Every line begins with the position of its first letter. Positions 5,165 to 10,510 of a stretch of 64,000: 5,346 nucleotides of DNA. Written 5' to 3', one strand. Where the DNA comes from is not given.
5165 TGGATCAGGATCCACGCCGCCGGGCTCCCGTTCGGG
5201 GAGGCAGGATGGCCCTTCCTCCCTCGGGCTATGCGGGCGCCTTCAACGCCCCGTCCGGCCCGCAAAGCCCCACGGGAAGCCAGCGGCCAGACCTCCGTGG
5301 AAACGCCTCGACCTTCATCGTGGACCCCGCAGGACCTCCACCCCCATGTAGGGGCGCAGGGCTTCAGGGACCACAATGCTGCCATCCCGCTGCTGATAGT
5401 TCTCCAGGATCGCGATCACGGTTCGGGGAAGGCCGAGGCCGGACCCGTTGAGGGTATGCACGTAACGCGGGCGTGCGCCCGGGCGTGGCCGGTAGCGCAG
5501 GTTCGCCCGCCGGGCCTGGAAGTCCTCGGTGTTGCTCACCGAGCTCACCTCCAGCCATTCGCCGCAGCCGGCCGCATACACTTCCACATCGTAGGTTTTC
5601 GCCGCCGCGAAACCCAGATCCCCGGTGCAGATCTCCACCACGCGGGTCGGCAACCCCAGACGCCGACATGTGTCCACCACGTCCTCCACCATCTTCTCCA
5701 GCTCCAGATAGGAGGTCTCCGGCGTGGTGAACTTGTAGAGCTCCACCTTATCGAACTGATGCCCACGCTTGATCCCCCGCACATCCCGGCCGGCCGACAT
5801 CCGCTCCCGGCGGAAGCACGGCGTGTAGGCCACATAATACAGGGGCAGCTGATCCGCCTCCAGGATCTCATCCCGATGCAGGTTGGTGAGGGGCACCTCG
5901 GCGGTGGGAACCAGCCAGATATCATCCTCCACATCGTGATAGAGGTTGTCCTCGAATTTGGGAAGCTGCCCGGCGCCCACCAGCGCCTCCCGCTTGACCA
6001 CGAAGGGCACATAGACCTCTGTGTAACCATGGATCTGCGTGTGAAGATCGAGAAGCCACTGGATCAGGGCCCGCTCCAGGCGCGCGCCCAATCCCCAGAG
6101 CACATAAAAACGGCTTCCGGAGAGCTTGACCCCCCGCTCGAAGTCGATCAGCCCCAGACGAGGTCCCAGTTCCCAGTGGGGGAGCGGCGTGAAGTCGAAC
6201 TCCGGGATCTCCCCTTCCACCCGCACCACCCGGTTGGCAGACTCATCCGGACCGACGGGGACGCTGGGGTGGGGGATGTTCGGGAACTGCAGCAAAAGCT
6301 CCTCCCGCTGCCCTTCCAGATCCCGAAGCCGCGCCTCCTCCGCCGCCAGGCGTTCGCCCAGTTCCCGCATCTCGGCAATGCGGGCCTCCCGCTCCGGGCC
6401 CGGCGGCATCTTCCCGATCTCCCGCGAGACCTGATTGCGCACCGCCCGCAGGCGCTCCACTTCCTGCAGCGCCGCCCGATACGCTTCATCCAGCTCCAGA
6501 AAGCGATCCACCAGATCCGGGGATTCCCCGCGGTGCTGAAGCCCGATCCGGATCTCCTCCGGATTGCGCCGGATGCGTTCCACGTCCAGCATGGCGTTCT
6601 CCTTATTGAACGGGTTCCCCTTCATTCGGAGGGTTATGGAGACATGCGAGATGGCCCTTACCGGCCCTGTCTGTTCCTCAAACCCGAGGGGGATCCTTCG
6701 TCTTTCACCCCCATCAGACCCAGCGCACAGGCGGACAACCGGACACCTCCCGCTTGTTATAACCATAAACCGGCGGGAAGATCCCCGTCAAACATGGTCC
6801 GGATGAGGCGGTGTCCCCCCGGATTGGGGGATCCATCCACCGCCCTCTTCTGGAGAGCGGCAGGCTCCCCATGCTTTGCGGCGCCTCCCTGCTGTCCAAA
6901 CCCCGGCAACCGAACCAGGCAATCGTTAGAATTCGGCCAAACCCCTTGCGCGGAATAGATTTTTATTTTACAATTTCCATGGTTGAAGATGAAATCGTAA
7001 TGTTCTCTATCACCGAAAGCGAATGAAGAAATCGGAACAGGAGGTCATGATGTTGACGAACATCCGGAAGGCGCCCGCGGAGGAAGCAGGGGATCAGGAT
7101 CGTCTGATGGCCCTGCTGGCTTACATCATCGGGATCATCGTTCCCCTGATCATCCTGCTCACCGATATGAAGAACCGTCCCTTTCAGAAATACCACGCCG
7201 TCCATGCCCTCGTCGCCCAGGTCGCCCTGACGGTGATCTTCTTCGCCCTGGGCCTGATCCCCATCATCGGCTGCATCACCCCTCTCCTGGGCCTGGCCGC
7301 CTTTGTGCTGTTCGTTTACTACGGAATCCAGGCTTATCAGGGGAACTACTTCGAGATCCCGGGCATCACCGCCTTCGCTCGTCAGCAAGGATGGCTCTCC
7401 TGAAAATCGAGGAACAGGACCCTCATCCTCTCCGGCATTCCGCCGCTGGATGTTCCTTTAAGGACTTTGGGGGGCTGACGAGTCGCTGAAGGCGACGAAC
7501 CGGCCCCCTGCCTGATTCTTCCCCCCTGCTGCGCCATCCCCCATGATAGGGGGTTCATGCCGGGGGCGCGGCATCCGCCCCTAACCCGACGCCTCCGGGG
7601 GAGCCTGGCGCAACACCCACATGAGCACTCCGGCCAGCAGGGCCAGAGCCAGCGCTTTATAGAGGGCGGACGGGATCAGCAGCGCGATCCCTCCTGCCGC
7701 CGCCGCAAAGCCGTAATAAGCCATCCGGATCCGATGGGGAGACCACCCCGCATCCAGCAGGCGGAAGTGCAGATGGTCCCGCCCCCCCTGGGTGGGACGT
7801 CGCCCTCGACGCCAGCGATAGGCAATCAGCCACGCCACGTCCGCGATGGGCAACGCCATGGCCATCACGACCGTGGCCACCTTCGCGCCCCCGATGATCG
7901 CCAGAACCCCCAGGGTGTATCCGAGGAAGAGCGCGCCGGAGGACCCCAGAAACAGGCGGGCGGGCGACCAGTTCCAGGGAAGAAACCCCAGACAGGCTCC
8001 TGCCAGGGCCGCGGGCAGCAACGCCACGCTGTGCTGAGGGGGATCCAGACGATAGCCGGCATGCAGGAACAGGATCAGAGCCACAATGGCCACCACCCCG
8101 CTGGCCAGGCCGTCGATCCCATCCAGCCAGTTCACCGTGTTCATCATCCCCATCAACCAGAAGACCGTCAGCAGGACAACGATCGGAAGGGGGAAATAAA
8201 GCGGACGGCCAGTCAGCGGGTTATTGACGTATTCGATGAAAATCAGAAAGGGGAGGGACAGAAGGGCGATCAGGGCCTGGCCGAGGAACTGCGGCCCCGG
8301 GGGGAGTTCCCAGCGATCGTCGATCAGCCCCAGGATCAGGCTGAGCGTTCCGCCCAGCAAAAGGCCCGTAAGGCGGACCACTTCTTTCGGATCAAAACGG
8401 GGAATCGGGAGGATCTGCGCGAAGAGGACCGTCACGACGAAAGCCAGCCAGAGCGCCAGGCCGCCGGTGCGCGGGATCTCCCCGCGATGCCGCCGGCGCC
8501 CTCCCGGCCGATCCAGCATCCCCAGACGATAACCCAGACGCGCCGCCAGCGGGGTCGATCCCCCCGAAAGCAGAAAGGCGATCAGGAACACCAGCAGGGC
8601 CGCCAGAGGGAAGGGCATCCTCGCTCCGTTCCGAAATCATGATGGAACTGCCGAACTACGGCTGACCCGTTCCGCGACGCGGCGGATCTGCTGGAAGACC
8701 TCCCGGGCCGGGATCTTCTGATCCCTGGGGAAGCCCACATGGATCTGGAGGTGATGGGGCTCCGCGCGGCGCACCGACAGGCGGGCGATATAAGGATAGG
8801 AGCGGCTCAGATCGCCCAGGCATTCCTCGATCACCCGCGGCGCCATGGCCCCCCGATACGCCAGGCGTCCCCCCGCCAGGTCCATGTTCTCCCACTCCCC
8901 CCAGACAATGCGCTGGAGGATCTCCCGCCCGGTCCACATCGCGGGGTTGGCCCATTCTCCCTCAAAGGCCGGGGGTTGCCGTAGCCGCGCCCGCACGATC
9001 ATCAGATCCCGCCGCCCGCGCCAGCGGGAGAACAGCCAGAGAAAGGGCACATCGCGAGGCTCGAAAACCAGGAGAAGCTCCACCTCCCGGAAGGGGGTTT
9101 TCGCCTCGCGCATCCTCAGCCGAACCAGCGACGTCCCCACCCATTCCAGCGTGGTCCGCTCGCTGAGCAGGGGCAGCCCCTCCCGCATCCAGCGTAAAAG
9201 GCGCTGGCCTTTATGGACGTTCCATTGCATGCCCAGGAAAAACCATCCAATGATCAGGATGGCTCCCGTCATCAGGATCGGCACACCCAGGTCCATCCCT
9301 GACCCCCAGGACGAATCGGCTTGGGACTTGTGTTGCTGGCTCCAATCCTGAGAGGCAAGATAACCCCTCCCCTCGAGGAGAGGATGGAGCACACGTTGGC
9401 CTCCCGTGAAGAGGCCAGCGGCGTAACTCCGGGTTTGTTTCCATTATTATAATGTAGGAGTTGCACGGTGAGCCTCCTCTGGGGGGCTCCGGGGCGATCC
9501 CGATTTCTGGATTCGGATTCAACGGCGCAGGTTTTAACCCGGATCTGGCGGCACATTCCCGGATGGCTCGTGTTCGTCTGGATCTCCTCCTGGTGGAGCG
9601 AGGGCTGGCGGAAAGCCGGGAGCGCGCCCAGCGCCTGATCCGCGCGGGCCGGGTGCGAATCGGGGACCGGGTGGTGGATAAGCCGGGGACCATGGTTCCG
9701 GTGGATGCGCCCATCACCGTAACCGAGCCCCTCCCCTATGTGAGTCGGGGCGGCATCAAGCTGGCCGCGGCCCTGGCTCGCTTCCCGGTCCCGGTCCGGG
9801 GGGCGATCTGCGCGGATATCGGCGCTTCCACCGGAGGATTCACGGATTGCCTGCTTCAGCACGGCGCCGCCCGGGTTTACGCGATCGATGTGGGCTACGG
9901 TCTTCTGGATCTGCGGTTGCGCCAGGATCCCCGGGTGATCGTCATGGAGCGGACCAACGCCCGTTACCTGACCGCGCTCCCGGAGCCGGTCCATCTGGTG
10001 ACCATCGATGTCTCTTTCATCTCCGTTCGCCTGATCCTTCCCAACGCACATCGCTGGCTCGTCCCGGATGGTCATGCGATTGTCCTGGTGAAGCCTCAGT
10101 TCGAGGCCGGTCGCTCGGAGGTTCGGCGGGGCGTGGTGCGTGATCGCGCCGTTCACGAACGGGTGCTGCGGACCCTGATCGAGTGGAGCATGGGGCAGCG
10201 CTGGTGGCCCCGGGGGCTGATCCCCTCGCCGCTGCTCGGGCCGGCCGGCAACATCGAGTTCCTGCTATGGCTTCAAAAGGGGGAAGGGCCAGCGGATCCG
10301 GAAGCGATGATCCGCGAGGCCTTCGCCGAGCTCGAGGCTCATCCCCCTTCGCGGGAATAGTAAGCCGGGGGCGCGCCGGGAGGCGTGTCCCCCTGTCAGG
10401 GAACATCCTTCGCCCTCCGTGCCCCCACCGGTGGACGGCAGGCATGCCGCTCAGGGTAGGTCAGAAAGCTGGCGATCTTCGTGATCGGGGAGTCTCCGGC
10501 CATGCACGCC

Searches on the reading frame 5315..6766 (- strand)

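Call 50: search_protein_families(library=pfam, proteins=[window:5315-6766:-], max_evalue=0.00001)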
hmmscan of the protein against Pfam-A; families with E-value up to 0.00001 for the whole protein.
window:5315-6766:- (483 aa): 2 families
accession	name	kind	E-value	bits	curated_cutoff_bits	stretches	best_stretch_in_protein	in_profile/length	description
PF00587.30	tRNA-synt_2b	-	1.2e-36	126.8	29.3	1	278-457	6-179/179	tRNA synthetase class II core domain (G, H, P, S and T)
PF02403.27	Seryl_tRNA_N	-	1.3e-27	96.6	28.2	1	59-165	1-108/108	Seryl-tRNA synthetase N-terminal domain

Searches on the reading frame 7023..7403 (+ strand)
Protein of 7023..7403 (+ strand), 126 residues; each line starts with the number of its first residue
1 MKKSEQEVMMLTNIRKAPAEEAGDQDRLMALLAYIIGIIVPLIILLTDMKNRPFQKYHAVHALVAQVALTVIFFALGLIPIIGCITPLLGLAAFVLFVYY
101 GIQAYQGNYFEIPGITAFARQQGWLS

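Call 75: search_protein_families(library=pfam, proteins=[window:7023-7403:+], max_evalue=0.001)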
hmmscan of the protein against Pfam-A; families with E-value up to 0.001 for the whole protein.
window:7023-7403:+ (126 aa): 1 family
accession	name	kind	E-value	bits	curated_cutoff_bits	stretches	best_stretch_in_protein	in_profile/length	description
PF09685.15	DUF4870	-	3.5e-10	40.3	25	1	29-117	14-105/107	Domain of unknown function (DUF4870)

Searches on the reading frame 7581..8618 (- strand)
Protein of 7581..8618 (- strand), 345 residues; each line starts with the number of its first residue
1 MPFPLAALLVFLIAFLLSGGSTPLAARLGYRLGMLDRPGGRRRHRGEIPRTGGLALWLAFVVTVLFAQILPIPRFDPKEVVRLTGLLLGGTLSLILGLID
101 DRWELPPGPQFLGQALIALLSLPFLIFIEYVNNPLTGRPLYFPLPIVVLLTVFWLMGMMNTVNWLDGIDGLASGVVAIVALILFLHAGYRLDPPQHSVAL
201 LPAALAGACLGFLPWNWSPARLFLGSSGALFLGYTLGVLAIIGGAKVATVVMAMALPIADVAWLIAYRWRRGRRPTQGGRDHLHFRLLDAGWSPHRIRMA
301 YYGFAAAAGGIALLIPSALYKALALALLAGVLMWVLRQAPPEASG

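Call 50: search_protein_families(library=pfam, proteins=[window:7581-8618:-], max_evalue=0.00001)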
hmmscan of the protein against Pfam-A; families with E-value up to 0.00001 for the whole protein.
window:7581-8618:- (345 aa): 1 family
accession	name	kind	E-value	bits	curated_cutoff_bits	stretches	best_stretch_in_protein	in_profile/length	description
PF00953.26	Glycos_transf_4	-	1.1e-36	126.7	27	1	84-243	2-159/160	Glycosyl transferase family 4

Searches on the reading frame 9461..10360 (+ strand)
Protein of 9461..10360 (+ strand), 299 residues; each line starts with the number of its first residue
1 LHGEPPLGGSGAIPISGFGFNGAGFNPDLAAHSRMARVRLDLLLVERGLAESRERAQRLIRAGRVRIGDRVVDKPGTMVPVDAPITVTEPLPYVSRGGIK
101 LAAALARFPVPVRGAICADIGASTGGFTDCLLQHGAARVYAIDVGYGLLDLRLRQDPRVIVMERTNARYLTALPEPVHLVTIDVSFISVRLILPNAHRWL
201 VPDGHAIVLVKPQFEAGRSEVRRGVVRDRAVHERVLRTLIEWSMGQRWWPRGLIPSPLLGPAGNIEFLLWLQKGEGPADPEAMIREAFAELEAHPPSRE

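Call 50: search_protein_families(library=pfam, proteins=[window:9461-10360:+], max_evalue=0.00001)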
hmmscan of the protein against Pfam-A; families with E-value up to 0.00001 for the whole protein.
window:9461-10360:+ (299 aa): 2 families
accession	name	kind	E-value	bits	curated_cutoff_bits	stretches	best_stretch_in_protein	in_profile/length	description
PF01728.25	FtsJ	-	1.6e-39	136.2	24.1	1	93-272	1-180/181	FtsJ-like methyltransferase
PF01479.30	S4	-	2e-12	47.1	22.8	1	38-81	1-44/48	S4 domain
